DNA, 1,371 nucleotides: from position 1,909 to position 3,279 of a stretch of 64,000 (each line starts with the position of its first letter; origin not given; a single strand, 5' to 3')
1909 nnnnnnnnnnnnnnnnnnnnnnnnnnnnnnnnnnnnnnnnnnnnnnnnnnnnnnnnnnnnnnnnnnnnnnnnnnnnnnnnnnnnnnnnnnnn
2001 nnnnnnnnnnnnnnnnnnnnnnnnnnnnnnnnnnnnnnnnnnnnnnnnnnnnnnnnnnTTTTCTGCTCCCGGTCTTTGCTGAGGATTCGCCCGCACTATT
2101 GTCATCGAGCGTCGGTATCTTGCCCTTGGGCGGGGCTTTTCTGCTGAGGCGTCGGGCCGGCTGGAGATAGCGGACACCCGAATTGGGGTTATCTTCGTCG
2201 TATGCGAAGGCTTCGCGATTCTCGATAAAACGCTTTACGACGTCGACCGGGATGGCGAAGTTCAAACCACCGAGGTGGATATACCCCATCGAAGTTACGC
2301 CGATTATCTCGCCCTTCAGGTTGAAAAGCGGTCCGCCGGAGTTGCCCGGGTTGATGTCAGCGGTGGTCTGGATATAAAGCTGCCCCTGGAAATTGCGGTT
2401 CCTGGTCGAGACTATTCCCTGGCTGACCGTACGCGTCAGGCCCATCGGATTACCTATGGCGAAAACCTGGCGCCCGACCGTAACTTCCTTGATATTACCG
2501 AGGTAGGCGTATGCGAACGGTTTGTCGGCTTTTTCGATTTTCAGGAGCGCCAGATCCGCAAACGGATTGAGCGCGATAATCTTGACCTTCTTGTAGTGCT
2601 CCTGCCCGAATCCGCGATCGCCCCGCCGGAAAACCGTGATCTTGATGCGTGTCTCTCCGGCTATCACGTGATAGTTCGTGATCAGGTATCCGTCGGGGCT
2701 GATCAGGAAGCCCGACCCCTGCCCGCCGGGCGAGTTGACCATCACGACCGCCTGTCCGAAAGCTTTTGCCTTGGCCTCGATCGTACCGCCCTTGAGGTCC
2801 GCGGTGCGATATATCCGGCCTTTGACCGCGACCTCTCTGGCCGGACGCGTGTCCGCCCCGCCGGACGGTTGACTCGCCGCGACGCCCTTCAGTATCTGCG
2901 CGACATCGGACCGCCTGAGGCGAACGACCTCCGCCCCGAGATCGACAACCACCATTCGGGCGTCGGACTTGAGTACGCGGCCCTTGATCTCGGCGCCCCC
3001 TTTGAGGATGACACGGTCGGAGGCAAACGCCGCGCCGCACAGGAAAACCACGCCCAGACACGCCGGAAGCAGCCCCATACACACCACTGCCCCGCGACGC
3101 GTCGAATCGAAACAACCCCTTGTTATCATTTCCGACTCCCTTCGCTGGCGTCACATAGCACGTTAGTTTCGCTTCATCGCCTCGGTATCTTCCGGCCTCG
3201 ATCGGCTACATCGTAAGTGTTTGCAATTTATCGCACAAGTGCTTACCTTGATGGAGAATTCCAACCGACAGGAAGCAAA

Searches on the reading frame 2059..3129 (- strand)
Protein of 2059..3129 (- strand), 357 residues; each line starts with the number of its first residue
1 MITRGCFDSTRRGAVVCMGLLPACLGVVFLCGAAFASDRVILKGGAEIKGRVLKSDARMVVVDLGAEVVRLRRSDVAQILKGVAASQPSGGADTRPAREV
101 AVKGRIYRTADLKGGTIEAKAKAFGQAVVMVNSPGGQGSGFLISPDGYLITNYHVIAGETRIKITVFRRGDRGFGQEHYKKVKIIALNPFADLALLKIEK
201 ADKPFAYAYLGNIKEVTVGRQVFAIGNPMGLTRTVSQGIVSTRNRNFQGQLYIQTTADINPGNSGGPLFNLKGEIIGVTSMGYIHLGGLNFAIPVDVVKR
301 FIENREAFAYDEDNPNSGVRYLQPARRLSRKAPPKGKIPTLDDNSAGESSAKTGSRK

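Call 14: search_protein_families(library=pfam, proteins=[window:2059-3129:-], max_evalue=0.001)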
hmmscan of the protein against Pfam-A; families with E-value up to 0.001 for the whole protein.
window:2059-3129:- (357 aa): 3 families
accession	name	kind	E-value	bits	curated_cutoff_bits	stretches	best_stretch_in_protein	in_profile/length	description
PF13365.12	Trypsin_2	-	1.1e-32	114.1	27.6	1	138-278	1-144/144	Trypsin-like peptidase domain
PF00089.32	Trypsin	-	1.4e-18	68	20.6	1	119-302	7-220/220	Trypsin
PF10459.15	Peptidase_S46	-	2.3e-06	27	22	0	251-279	622-650/698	Peptidase S46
